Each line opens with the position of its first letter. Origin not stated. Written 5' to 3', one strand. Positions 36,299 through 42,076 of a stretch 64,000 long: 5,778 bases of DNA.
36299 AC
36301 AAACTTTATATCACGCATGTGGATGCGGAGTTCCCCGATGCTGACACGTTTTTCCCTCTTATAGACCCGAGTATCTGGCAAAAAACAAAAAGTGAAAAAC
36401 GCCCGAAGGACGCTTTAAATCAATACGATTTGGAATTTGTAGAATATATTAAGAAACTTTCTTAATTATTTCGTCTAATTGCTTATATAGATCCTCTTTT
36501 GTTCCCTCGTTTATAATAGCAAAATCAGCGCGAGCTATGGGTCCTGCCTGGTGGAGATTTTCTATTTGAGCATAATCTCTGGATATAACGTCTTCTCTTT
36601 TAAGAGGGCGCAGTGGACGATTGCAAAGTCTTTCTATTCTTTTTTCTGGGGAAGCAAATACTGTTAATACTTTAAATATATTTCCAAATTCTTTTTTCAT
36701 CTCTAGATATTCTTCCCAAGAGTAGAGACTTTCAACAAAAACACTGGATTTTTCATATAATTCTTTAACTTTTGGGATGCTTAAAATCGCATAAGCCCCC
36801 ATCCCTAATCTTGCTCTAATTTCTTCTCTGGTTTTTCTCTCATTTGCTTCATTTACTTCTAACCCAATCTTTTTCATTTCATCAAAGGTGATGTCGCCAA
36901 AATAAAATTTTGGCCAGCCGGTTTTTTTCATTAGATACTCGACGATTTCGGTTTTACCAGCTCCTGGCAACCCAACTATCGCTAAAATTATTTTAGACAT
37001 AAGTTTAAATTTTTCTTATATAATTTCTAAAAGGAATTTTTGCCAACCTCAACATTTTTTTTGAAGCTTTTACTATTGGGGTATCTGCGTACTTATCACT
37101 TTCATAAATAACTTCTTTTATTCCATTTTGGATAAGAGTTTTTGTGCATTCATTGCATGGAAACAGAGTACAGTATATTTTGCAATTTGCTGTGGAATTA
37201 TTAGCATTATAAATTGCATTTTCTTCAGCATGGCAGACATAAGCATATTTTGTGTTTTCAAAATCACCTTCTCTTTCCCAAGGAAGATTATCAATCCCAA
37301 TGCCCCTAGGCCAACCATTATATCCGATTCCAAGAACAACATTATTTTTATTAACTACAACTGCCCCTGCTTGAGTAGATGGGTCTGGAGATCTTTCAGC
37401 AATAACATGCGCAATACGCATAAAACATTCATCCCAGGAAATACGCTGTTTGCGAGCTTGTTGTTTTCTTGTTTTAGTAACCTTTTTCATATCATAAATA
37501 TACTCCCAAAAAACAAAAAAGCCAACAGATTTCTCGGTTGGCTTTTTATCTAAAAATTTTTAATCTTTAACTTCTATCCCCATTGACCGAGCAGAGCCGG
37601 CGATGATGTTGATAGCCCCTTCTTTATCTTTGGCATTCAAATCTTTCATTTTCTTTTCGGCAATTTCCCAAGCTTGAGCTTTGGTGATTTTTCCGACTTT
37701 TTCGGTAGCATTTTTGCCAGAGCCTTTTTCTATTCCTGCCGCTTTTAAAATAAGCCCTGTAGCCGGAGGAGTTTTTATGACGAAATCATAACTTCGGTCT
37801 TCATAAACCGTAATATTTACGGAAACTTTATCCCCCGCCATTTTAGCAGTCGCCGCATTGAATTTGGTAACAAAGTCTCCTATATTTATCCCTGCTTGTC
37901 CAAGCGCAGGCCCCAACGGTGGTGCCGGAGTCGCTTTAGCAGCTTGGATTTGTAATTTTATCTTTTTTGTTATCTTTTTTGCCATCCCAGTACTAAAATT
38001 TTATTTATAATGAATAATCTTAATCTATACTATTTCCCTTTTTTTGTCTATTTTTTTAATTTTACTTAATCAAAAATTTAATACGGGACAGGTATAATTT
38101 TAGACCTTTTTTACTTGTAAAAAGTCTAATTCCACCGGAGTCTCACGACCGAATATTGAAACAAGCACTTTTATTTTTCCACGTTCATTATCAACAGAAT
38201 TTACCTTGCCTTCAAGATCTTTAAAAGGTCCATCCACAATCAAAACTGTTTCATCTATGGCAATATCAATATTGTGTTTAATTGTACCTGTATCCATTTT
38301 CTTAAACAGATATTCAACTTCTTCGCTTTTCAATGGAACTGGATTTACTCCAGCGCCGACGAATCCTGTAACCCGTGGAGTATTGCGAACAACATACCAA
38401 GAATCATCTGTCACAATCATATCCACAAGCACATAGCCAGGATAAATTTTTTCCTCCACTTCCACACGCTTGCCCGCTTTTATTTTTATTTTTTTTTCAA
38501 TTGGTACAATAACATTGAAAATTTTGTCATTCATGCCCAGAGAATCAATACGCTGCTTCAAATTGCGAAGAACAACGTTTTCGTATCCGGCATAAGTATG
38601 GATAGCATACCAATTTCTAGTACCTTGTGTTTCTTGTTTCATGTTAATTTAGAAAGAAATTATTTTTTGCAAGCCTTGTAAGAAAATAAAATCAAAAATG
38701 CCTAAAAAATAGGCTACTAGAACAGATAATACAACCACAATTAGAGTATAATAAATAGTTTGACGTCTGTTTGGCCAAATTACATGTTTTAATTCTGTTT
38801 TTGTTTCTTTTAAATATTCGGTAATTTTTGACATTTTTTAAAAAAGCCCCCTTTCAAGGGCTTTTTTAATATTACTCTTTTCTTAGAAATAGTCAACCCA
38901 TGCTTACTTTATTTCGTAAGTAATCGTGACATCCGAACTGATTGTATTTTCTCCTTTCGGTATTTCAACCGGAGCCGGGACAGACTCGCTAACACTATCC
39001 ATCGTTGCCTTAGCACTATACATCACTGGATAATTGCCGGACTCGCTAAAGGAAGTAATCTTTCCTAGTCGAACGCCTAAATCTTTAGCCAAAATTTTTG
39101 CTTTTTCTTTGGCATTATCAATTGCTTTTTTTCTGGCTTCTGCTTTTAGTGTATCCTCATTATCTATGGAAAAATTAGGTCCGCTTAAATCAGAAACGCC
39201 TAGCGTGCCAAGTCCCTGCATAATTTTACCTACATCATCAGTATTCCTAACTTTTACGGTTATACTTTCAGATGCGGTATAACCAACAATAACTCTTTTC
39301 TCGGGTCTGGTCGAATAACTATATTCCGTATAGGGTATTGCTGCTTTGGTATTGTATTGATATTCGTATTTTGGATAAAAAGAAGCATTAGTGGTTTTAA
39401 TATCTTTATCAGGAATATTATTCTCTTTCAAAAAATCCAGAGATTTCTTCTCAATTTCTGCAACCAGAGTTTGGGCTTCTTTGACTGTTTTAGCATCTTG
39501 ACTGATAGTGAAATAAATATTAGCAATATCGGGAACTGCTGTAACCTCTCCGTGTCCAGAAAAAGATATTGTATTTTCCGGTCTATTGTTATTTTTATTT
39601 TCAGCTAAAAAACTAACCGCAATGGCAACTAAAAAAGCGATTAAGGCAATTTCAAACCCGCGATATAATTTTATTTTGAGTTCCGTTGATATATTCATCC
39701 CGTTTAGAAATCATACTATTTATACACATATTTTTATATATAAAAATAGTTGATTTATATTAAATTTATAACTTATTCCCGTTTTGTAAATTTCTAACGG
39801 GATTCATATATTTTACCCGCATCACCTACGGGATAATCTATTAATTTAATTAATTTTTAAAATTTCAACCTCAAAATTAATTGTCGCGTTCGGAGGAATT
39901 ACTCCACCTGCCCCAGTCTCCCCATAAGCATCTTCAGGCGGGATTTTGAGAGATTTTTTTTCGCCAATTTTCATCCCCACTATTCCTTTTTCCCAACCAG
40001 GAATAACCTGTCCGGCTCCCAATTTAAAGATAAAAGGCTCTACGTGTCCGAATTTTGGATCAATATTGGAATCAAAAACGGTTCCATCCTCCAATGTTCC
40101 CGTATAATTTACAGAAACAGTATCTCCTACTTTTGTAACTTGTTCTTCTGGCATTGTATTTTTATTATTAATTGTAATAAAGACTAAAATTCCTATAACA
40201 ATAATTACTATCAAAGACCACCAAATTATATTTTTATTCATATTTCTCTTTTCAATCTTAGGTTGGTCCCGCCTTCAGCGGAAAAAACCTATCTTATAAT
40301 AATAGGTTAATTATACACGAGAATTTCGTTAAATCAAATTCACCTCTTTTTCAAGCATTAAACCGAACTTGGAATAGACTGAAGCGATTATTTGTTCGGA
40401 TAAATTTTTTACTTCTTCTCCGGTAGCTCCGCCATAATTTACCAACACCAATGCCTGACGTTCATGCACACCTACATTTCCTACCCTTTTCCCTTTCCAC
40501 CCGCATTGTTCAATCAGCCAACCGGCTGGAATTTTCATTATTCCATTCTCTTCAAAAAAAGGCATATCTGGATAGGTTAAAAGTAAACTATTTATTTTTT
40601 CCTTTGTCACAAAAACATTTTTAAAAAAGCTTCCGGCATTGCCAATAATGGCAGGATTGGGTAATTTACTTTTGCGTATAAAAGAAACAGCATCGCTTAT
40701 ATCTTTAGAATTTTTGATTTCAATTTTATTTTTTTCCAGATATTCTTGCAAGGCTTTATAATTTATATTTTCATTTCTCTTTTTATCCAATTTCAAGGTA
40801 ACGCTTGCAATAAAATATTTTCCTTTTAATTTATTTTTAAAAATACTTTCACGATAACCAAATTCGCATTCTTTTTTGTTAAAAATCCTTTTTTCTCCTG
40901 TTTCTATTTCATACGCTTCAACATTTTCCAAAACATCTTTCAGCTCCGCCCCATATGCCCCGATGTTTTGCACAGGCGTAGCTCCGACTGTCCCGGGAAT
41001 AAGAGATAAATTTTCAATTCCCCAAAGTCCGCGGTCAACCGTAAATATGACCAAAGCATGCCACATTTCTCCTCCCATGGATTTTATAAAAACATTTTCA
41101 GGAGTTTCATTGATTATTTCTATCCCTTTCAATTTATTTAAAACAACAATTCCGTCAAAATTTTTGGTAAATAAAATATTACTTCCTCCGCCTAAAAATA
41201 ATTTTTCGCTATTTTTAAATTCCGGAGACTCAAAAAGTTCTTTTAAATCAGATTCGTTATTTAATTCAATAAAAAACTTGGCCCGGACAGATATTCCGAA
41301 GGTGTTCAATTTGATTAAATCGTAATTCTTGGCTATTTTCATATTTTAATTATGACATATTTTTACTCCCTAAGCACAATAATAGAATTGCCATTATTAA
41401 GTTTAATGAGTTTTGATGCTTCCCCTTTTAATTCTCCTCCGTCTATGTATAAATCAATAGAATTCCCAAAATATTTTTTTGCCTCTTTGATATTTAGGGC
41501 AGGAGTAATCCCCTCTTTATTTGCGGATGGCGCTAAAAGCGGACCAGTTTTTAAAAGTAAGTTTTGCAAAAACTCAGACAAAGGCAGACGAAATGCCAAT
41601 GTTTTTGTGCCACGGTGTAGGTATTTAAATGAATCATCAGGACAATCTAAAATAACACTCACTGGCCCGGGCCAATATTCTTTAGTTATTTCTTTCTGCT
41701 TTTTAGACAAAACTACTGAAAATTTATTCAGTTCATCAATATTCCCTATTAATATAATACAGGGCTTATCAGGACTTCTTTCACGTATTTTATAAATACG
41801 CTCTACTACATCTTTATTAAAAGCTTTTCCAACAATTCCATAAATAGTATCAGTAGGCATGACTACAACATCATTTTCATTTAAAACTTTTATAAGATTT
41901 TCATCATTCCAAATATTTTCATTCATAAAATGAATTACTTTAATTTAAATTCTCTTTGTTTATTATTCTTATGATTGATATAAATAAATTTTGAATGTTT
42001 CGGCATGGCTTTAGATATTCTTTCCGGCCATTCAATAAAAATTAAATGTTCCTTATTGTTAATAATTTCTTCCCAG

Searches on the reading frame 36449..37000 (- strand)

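Call 78: search_protein_families(library=pfam, proteins=[window:36449-37000:-], max_evalue=0.01)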
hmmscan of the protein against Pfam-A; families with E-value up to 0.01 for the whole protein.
window:36449-37000:- (183 aa): 4 families
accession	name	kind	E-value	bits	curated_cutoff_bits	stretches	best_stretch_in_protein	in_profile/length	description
PF13207.12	AAA_17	-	6.2e-10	39.9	27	1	9-129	1-123/136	AAA domain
PF13238.12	AAA_18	-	8.8e-09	36.3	29.4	1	7-134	2-117/128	AAA domain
PF13671.12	AAA_33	-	0.00012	22.8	27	1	6-143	2-133/143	AAA domain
PF01121.26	CoaE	-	0.003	17.7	27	0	108-168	123-178/180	Dephospho-CoA kinase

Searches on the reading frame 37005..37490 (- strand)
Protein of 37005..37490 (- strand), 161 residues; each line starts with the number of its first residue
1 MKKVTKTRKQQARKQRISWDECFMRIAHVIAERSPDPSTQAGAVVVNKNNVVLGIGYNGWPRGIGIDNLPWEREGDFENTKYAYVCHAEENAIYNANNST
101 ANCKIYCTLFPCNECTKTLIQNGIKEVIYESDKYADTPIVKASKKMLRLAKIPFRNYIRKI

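Call 78: search_protein_families(library=pfam, proteins=[window:37005-37490:-], max_evalue=0.01)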
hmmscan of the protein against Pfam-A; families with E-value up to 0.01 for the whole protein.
window:37005-37490:- (161 aa): 2 families
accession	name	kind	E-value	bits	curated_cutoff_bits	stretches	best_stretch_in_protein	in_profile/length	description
PF00383.29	dCMP_cyt_deam_1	-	4.3e-23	81.6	25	1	18-130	2-101/102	Cytidine and deoxycytidylate deaminase zinc-binding region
PF14437.12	MafB19-deam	-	6.2e-15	55.8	27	1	18-146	2-115/142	MafB19-like deaminase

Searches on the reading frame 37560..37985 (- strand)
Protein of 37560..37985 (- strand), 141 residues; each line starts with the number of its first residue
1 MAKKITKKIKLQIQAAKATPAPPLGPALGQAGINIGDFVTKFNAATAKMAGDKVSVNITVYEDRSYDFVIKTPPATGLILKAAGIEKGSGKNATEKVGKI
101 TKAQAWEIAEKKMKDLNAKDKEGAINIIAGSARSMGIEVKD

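Call 78: search_protein_families(library=pfam, proteins=[window:37560-37985:-], max_evalue=0.01)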
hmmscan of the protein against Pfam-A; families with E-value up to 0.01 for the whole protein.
window:37560-37985:- (141 aa): 2 families
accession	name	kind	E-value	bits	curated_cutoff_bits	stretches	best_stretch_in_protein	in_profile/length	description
PF00298.24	Ribosomal_L11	-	2.6e-27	95.5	21.4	1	71-139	1-69/69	Ribosomal protein L11, RNA binding domain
PF03946.19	Ribosomal_L11_N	-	5e-26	90.7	32.9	1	9-66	1-58/58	Ribosomal protein L11, N-terminal domain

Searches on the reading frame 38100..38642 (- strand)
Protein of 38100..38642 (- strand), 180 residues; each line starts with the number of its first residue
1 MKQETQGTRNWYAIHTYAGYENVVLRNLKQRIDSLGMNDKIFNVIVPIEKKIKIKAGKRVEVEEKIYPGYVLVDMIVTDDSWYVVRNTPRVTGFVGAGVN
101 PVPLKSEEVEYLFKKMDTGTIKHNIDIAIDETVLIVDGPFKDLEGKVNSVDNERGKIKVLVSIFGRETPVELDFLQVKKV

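Call 37: search_protein_families(library=ncbifam, proteins=[window:38100-38642:-], max_evalue=0.001)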
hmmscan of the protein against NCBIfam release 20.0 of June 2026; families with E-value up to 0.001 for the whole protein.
window:38100-38642:- (180 aa): 8 families
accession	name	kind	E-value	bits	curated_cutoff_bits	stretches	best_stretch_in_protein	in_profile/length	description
TIGR00922.1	nusG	equivalog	8.3e-60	201.5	135.7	1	11-180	1-172/172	transcription termination/antitermination protein NusG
TIGR01956.2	NusG_myco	equivalog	4.1e-36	124.8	150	1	10-180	2-239/239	transcription termination/antitermination protein NusG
NF033641.1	antiterm_LoaP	exception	1.8e-26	93.3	125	1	11-174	1-161/166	antiterminator LoaP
TIGR01955.1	RfaH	equivalog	1.9e-14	54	144.5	1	38-173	19-154/159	transcription/translation regulatory transformer protein RfaH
NF033644.1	antiterm_UpxY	subfamily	1.6e-11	44.4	100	1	11-163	1-148/164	UpxY family transcription antiterminator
NF006534.0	PRK09014.1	equivalog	6.3e-10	39.2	124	1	42-177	26-159/162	transcription/translation regulatory transformer protein RfaH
TIGR00405.1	KOW_elon_Spt5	equivalog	7.2e-07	29.3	69.95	1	67-160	37-120/145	transcription elongation factor Spt5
TIGR01080.1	rplX_A_E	equivalog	0.00066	20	47.65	0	120-159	35-74/116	50S ribosomal protein L24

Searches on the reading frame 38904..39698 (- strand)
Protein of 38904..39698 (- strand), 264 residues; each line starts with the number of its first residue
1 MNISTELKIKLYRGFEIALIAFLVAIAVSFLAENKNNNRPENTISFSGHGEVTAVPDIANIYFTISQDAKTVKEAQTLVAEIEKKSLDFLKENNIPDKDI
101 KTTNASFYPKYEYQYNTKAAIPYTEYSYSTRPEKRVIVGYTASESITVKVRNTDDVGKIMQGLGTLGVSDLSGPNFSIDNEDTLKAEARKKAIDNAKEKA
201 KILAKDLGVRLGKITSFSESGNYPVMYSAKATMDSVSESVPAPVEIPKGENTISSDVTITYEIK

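Call 15: search_protein_families(library=pfam, proteins=[window:38904-39698:-], max_evalue=0.001)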
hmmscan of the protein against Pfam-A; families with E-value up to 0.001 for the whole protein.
window:38904-39698:- (264 aa): 1 family
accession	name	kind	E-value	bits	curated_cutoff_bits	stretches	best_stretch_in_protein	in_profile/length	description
PF04402.19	SIMPL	-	8.4e-51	173.6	25.2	1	44-261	1-205/205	Protein of unknown function (DUF541)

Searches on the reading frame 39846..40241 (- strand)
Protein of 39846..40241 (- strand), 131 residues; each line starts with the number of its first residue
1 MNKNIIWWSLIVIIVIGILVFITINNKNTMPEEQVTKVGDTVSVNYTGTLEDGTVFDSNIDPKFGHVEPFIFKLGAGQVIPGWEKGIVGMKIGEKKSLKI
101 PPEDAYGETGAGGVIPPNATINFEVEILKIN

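Call 78: search_protein_families(library=pfam, proteins=[window:39846-40241:-], max_evalue=0.01)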
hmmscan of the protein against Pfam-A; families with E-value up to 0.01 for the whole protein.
window:39846-40241:- (131 aa): 1 family
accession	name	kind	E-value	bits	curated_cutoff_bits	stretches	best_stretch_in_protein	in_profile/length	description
PF00254.34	FKBP_C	-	5.2e-33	113.7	21.1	1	36-128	5-94/94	FKBP-type peptidyl-prolyl cis-trans isomerase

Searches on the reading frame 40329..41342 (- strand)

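Call 15: search_protein_families(library=pfam, proteins=[window:40329-41342:-], max_evalue=0.001)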
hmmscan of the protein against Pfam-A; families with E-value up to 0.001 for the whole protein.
window:40329-41342:- (337 aa): 2 families
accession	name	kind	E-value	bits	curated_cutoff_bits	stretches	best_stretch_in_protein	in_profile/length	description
PF02873.21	MurB_C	-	4.5e-28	97.8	27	1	215-337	2-99/99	UDP-N-acetylenolpyruvoylglucosamine reductase, C-terminal domain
PF01565.28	FAD_binding_4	-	6.1e-17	62.1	26.4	1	22-149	2-133/139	FAD binding domain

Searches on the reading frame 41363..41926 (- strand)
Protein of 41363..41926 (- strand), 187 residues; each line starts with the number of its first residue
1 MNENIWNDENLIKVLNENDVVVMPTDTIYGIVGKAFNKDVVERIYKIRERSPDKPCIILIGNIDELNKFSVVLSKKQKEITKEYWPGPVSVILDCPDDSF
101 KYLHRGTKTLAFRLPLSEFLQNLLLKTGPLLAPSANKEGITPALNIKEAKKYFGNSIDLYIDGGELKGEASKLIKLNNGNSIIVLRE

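Call 78: search_protein_families(library=pfam, proteins=[window:41363-41926:-], max_evalue=0.01)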
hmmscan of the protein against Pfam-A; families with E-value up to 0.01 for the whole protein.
window:41363-41926:- (187 aa): 1 family
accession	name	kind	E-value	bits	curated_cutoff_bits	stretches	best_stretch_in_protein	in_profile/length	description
PF01300.24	Sua5_yciO_yrdC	-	7.7e-42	143.2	25.1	1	14-187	2-177/178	Telomere recombination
